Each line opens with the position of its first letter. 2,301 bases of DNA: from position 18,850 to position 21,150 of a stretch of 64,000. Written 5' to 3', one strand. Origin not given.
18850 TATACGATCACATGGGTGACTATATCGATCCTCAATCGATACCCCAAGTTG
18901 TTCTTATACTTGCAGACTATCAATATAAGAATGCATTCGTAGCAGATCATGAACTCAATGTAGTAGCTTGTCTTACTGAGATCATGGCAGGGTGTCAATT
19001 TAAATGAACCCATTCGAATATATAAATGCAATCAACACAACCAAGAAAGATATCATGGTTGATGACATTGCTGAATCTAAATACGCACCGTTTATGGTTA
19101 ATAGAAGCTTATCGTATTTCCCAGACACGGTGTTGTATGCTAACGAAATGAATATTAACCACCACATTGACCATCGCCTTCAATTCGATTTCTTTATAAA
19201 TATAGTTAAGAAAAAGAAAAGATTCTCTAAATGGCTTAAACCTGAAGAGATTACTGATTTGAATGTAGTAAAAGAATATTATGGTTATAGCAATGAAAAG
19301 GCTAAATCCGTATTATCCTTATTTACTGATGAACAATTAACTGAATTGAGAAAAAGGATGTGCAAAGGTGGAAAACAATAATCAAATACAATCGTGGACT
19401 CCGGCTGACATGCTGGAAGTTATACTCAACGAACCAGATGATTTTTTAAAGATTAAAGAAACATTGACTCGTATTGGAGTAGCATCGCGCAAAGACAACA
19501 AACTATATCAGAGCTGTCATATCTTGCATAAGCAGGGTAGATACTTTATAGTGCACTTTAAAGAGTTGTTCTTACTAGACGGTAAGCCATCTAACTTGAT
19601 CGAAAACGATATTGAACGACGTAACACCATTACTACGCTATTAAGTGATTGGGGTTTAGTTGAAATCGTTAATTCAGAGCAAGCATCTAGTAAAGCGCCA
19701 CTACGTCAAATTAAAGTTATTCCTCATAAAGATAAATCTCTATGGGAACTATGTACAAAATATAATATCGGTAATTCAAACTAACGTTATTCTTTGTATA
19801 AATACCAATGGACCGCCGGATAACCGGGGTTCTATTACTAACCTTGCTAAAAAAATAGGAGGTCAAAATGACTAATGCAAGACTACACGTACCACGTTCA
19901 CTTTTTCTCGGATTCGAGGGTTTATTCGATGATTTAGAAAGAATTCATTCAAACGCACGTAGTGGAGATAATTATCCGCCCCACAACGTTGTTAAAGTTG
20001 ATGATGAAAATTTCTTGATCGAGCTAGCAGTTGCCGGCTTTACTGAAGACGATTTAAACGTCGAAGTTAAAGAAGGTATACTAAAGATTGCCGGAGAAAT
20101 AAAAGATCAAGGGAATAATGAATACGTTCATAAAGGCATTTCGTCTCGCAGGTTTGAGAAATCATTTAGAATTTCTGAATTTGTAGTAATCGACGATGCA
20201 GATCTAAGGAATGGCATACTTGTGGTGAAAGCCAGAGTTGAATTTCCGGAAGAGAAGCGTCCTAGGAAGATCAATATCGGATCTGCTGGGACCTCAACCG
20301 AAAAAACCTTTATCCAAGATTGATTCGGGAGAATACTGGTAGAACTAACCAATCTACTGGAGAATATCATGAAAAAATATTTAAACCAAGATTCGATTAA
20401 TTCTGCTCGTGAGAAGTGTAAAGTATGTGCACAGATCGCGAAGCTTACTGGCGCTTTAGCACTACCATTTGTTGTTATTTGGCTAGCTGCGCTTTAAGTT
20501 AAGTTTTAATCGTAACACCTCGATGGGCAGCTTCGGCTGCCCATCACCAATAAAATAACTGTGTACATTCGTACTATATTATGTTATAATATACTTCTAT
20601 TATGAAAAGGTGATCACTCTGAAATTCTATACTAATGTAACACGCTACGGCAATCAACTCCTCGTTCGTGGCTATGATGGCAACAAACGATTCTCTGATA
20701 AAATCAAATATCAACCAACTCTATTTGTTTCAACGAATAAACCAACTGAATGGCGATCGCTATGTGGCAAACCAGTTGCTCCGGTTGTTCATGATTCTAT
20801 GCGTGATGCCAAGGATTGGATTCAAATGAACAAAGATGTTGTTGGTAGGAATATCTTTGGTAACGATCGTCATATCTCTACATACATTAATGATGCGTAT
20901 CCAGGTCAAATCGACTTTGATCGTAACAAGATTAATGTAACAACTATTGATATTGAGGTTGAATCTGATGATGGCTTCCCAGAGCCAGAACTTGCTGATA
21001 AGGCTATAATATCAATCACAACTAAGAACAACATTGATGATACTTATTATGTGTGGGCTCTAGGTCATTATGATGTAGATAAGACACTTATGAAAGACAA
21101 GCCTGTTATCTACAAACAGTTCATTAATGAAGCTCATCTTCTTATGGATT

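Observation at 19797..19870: ROSE-type RNA thermometer upstream of the phage small heat-shock gene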

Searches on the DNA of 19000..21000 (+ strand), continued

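Call 18: search_with_rna_model(model_id=R1, sources=[window, L001, L002, L003, L004, L008, L009, L011, L013, L014, L015, L017, L018, L019, L021, L022, L025, L026, L027, L030, L031, L032, L034, L035, L036, L037, L038, L044, L045, L047, L049, L051, L052, L053, L054, L056, L058, L060, L061, L065, L066, L069, L070, L072, L074, L077, L078, L079, L080], make_alignment=true, max_evalue=0.001)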
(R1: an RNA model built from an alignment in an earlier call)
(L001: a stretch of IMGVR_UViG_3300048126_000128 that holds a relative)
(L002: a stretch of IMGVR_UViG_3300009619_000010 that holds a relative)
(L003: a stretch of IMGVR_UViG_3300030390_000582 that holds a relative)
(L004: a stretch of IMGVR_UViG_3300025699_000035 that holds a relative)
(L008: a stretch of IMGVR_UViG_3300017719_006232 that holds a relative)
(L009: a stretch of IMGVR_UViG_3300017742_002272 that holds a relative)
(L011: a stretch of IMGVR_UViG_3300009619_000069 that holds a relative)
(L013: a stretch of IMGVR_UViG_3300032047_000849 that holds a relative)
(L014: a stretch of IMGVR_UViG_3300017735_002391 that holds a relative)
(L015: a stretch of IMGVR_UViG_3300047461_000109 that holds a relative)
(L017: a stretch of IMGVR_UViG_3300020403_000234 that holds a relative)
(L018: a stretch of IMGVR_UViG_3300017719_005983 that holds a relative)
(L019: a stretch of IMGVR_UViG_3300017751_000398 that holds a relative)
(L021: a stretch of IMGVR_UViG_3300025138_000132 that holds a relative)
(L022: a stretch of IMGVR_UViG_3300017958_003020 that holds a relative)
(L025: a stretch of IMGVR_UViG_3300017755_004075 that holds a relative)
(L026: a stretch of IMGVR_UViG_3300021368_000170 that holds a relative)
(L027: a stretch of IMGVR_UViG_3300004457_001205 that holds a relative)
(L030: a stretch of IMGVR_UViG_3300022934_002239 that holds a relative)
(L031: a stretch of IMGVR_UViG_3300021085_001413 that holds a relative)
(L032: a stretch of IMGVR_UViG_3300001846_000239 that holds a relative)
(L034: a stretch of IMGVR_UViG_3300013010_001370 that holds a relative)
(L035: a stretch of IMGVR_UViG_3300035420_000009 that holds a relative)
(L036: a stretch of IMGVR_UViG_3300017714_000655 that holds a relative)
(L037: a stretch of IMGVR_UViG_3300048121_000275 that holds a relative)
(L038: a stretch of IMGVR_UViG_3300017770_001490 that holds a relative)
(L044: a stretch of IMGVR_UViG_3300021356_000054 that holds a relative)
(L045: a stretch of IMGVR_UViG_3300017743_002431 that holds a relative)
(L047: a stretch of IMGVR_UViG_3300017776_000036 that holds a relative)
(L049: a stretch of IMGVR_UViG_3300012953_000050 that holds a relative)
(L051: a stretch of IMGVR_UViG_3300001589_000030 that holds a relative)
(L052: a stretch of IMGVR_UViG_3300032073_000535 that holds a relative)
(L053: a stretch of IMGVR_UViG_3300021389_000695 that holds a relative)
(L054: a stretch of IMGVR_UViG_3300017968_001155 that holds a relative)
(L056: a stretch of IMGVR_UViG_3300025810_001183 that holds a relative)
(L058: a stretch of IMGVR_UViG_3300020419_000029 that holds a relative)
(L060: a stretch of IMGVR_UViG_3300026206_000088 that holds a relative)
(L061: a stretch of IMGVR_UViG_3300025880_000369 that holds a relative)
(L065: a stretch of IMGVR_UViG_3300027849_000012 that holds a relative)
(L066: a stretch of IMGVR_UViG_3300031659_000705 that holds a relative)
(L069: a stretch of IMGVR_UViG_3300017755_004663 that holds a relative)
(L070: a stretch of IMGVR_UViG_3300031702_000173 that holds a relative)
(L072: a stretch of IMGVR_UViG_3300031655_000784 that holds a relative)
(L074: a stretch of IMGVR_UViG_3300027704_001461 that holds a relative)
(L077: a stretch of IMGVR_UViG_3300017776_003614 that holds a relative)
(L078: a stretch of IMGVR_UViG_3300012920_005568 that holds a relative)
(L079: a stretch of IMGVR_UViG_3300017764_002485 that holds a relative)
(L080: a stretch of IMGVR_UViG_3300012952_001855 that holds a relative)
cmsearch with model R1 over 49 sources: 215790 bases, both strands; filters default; matches with E-value up to 0.001: 49.
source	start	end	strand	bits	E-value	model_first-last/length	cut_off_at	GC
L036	1439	1509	+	84.9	5.3e-18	1-72/72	no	0.38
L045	476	546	+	84.4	7.1e-18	1-72/72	no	0.39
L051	1439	1509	+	83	1.6e-17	1-72/72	no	0.41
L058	1439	1509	+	82.8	1.8e-17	1-72/72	no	0.37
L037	1438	1509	+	82.1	2.6e-17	1-72/72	no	0.36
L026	1440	1509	+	81.8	3.1e-17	1-72/72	no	0.39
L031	1440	1509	+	81.8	3.2e-17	1-72/72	no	0.39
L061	1439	1509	+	81.5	3.8e-17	1-72/72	no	0.39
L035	1440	1509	+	81.1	4.7e-17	1-72/72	no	0.39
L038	1439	1509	+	80.7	5.8e-17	1-72/72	no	0.38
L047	1440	1509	+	80.7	6e-17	1-72/72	no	0.4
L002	1438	1509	+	76.7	5.6e-16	1-72/72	no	0.42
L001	1438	1509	+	74.3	2.2e-15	1-72/72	no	0.4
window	19805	19876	+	72.6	5.8e-15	1-72/72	no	0.42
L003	1438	1509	+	72.5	6e-15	1-72/72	no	0.35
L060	1440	1509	+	72.4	6.4e-15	1-72/72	no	0.4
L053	1440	1509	+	72.4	6.5e-15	1-72/72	no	0.37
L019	1438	1509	+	72.3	6.9e-15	1-72/72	no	0.42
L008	1437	1509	+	71.7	9.6e-15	1-72/72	no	0.36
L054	1442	1509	+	70.4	2.1e-14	1-72/72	no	0.4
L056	1250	1317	+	69.4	3.5e-14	1-72/72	no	0.38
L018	1437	1509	+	69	4.5e-14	1-72/72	no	0.4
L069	1440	1509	+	68.4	6.3e-14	1-72/72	no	0.36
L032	1439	1509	+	68.4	6.4e-14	1-72/72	no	0.39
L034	227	295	+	67.9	8.2e-14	1-72/72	no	0.35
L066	1441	1509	+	67.7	9.1e-14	1-72/72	no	0.38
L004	1435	1509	+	67.7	9.5e-14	1-72/72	no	0.31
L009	1437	1509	+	67.6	1e-13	1-72/72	no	0.4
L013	1436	1509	+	66.3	2.1e-13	1-72/72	no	0.41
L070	1442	1509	+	66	2.4e-13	1-72/72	no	0.38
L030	175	243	+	65.8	2.7e-13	1-72/72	no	0.41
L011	1436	1509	+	65.7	2.9e-13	1-72/72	no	0.42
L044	1441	1509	+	65.4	3.4e-13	1-72/72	no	0.38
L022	1439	1509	+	65.2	3.8e-13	1-72/72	no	0.42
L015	1436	1509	+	65.1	4.1e-13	1-72/72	no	0.42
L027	1285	1356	+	64.2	7e-13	1-72/72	no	0.42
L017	1435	1509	+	62.7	1.6e-12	1-72/72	no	0.37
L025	1438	1509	+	62.5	1.8e-12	1-72/72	no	0.38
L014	1436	1509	+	62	2.4e-12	1-72/72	no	0.43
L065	1444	1509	+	59.9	8e-12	1-72/72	no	0.41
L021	1438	1509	+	59.6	9e-12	1-72/72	no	0.38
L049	1438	1509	+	57.8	2.5e-11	1-72/72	no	0.39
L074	1443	1509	+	54.6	1.6e-10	1-72/72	no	0.43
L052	1443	1509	+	50.9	1.3e-09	1-72/72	no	0.34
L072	1445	1509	+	48.4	5.3e-09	1-72/72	no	0.35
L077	1410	1479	+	36.4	4.6e-06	1-72/72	no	0.26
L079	1410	1479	+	36.4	4.6e-06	1-72/72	no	0.26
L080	1410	1479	+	35.3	8.7e-06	1-72/72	no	0.26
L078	1410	1479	+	34.9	1.1e-05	1-72/72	no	0.26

Alignment A3: 49 matches aligned to the model, 80 columns, each read 5' to 3' on its own strand. Consensus structure (alignment columns), stored with it:
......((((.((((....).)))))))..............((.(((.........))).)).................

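Call 31: search_with_rna_model(model_id=R1, sources=[L082, L083, L084, L085, L086, L087], max_evalue=10, show_alignments=6)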
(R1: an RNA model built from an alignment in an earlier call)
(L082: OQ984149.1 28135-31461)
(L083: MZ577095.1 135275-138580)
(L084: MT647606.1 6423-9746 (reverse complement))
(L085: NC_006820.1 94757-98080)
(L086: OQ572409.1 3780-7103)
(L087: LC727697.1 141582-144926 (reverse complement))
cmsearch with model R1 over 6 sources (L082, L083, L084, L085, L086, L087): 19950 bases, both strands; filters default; matches with E-value up to 10: 7.
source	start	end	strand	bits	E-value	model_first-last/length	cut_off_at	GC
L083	1358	1425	+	51.2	1e-10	1-72/72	no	0.35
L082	1347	1419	+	39.8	6.5e-08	1-72/72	no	0.37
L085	1381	1446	+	35.1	9.3e-07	1-72/72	no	0.36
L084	1327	1389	+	26.8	0.0001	1-72/72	no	0.27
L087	1367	1428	+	23.5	0.00066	1-72/72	no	0.37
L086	1345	1416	+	17.4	0.02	1-72/72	no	0.53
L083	1875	1933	+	16.1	0.044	1-72/72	no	0.25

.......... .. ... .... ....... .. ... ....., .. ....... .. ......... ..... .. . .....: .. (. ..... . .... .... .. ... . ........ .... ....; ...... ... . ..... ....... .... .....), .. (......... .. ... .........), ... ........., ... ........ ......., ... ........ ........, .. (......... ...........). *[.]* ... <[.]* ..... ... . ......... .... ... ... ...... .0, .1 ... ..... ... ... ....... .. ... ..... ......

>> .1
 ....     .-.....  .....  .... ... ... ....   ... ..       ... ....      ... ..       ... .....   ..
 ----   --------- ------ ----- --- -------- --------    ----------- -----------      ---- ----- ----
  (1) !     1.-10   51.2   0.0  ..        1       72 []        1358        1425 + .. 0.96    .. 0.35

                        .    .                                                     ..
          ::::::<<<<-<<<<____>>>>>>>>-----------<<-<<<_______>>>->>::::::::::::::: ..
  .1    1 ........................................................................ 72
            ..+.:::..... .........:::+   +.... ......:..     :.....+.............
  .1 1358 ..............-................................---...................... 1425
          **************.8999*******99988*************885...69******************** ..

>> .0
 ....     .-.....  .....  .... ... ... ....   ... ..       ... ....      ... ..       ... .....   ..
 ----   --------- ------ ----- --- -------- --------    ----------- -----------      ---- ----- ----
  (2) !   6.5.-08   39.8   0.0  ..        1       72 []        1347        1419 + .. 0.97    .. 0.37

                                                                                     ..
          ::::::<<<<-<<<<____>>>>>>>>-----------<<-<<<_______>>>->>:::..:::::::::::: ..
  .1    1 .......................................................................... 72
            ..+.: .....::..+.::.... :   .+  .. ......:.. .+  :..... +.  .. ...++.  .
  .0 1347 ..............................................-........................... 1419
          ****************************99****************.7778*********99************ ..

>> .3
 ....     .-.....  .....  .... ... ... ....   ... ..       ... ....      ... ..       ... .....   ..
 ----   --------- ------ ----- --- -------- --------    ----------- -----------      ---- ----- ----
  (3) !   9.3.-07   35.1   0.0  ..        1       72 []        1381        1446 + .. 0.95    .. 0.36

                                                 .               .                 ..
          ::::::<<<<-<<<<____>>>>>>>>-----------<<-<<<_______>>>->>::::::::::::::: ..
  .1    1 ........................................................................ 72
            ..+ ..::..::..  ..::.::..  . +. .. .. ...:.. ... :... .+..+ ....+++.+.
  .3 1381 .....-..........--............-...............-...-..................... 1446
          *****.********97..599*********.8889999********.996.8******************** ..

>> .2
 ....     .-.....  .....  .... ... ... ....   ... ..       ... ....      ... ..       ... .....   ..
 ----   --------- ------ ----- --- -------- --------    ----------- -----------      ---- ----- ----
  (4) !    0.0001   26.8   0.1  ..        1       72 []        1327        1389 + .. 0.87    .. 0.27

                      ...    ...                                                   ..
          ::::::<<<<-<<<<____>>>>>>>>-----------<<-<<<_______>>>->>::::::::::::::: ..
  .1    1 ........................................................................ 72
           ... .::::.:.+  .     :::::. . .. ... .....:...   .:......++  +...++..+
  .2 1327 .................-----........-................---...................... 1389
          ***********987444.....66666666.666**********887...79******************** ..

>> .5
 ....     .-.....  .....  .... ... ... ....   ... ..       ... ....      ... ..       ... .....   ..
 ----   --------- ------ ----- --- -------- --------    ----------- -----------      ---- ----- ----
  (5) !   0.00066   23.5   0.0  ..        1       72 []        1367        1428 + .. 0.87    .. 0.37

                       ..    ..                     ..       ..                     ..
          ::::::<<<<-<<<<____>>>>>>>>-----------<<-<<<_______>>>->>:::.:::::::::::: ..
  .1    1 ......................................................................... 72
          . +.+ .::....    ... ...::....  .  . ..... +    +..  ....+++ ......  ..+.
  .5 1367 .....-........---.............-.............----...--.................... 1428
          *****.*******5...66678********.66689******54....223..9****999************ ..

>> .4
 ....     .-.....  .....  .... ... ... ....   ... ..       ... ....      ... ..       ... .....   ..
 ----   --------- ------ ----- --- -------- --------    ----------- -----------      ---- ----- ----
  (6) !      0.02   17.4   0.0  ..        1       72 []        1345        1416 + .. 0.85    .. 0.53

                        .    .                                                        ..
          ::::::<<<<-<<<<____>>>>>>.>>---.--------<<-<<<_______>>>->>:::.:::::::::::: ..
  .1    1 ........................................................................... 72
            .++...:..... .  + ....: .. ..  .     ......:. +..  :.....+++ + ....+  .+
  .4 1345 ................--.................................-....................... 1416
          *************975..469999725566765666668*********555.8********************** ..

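Call 32: search_rna_families(sources=[L082, L083, L084, L085, L086, L087, L077], threshold=evalue, max_evalue=5, show_alignments=2)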
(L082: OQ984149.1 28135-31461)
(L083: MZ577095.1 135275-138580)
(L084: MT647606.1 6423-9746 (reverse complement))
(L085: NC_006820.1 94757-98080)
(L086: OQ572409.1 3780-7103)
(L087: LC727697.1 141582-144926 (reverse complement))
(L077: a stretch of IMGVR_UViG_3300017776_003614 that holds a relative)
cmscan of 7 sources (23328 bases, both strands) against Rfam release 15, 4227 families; matches with E-value up to 5: 9.
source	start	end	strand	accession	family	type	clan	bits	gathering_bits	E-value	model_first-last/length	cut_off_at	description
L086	1347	1413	+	RF02523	ROSE_3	Cis-reg; thermoregulator;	-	69.2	43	1.4e-12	1-69/69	no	Repression of heat shock gene expression (ROSE) element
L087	791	928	-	RF01864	plasmodium_snoR21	Gene; snRNA; snoRNA; CD-box;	-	35.2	90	0.37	1-145/145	no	small nucleolar RNA snoR21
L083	1360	1422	+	RF02523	ROSE_3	Cis-reg; thermoregulator;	-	34.1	43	0.0011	1-69/69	no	Repression of heat shock gene expression (ROSE) element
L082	1349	1416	+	RF02523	ROSE_3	Cis-reg; thermoregulator;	-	26.8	43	0.082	1-69/69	no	Repression of heat shock gene expression (ROSE) element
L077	1411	1476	+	RF02523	ROSE_3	Cis-reg; thermoregulator;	-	25.4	43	0.18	1-69/69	no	Repression of heat shock gene expression (ROSE) element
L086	1874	1944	-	RF02057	STnc40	Gene; sRNA;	-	24.7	45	2.3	1-70/70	no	Salmonella enterica sRNA STnc40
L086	1846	1912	+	RF02502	Atu_C8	Gene; sRNA;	-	22.3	50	2.4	1-122/122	no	Rhizobiales sRNA Atu_C8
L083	2079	2191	+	RF02111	IS009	Gene;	-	21.2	117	0.3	1-199/199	no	IS009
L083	496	570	-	RF02119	FTX_1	Gene; lncRNA;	-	20.9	50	4.4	1-71/71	no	FTX transcript, XIST regulator conserved region 1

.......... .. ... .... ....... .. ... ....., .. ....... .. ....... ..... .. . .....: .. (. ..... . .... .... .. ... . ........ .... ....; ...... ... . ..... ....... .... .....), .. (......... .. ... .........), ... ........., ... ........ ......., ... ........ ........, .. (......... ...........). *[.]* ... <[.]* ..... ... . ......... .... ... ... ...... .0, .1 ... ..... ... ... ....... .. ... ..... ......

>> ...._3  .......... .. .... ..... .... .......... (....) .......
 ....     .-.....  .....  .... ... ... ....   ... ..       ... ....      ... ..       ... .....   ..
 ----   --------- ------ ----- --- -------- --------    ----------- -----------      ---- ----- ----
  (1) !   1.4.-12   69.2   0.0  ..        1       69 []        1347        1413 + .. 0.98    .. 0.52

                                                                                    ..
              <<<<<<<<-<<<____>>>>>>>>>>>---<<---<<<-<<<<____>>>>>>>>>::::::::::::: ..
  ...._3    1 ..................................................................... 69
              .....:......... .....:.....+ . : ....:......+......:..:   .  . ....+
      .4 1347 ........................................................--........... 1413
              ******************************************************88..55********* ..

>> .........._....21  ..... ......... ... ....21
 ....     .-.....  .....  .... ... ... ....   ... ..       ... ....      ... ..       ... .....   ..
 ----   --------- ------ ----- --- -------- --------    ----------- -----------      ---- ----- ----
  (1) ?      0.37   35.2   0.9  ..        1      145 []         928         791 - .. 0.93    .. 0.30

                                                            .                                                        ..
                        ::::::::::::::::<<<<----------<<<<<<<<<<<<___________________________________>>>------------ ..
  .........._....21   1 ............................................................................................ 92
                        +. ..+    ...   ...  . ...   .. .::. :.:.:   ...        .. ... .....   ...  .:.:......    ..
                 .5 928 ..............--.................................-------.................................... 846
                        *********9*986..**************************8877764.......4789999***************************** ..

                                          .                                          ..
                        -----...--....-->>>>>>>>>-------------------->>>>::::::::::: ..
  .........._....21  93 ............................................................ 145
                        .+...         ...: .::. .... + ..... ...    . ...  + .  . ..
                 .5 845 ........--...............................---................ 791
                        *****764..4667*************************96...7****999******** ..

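Call 58: search_with_rna_model(model_id=R1, sources=[L088, L090, L091, L092, L093, L094, L095, L096, L097, L098, L099], max_evalue=10)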
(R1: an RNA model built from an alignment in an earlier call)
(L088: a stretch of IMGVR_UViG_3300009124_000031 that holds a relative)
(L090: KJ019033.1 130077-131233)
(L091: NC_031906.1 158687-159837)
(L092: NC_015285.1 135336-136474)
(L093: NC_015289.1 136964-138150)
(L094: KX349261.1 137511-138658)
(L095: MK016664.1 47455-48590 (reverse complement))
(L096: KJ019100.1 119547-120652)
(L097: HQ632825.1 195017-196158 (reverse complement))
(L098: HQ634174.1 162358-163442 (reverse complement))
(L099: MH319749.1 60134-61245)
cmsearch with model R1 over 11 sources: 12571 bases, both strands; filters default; matches with E-value up to 10: 6.
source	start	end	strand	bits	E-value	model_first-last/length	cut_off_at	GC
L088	343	409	+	45.7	1.4e-09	1-72/72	no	0.36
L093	250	316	+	25.8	0.00011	1-72/72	no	0.43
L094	250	316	+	24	0.00031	1-72/72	no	0.4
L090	250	316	+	22.8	0.00062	1-72/72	no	0.43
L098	236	301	+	21.5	0.0013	1-72/72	no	0.39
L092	254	314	+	13.7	0.11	1-72/72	no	0.39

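Call 67: search_with_rna_model(model_id=R1, sources=[L100, L101, L102, L103, L104, L105], max_evalue=10, show_alignments=4)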
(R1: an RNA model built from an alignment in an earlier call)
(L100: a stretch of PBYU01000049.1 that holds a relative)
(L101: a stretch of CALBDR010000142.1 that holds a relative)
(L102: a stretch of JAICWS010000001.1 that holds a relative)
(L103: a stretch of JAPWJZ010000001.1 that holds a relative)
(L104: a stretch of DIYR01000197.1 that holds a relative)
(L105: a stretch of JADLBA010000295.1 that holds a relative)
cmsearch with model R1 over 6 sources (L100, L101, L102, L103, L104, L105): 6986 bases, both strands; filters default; matches with E-value up to 10: 2.
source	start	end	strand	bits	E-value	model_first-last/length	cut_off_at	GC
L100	340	409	+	72.4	2.1e-16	1-72/72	no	0.4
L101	336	409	+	31.9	2e-06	1-72/72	no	0.46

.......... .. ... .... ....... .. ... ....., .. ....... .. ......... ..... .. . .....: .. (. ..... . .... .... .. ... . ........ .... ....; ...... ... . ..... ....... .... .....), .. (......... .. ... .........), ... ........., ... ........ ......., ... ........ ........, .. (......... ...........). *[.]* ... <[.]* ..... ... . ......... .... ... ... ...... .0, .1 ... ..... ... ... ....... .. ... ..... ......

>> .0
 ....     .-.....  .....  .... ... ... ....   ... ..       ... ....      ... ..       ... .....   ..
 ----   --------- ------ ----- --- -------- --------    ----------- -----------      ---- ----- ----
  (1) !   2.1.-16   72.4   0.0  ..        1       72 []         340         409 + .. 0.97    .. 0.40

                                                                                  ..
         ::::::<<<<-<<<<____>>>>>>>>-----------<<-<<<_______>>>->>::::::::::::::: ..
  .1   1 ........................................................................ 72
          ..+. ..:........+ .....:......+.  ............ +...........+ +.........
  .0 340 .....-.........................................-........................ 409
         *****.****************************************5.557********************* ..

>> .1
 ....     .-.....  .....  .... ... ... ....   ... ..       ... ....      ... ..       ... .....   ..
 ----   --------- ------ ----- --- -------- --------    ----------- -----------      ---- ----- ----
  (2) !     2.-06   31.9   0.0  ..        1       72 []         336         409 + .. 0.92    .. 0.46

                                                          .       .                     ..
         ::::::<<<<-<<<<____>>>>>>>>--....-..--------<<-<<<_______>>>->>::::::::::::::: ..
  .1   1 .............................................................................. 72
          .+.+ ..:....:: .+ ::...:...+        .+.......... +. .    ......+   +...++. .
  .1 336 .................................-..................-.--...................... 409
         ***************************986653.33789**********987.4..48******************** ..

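Call 68: search_rna_families(sources=[L100, L101, L102, L103, L104, L105, L088, L090, L093, L095, L096, L097, L098], threshold=evalue, max_evalue=1)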
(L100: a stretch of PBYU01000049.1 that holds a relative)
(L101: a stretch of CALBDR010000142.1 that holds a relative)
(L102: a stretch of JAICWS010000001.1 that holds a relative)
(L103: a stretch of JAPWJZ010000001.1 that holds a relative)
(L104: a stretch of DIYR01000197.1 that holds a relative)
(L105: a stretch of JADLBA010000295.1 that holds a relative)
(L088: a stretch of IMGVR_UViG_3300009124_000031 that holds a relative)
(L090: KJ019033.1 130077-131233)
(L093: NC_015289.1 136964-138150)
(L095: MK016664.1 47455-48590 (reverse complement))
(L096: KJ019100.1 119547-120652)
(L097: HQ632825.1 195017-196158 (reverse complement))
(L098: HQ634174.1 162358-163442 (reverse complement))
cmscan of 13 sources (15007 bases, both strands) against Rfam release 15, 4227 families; matches with E-value up to 1: 8.
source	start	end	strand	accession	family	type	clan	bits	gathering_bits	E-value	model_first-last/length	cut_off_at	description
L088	345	406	+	RF02523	ROSE_3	Cis-reg; thermoregulator;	-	35.1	43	0.00041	1-69/69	no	Repression of heat shock gene expression (ROSE) element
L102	247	312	+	RF00435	ROSE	Cis-reg; thermoregulator;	-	29.3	45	0.5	1-94/94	no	Repression of heat shock gene expression (ROSE) element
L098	238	298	+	RF02523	ROSE_3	Cis-reg; thermoregulator;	-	29.2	43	0.013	1-69/69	no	Repression of heat shock gene expression (ROSE) element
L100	341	406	+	RF02523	ROSE_3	Cis-reg; thermoregulator;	-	25.3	43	0.12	1-69/69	no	Repression of heat shock gene expression (ROSE) element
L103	121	177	+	RF02651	SorY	Gene; sRNA;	-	23.2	111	0.48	1-83/83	no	Singlet oxygen resistance RNA Y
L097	429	565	+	RF02111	IS009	Gene;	-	20.2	117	0.38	1-199/199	no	IS009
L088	207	328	+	RF00166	PrrB_RsmZ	Gene; sRNA;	CL00106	19.1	44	0.87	1-133/133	no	PrrB/RsmZ RNA family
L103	1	195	+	RF02225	sX6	Gene; sRNA;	-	17.2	40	0.71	137-342/342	5'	Proteobacterial sRNA sX6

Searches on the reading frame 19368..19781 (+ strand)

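Call 6: search_protein_families(library=pfam, proteins=[window:19368-19781:+])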
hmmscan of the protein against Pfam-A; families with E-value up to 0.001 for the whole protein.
window:19368-19781:+ (138 aa): 1 family
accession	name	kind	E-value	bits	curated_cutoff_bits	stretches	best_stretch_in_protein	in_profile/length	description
PF01818.22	Translat_reg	-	1.3e-43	148.2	25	1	15-135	1-122/122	Bacteriophage translational regulator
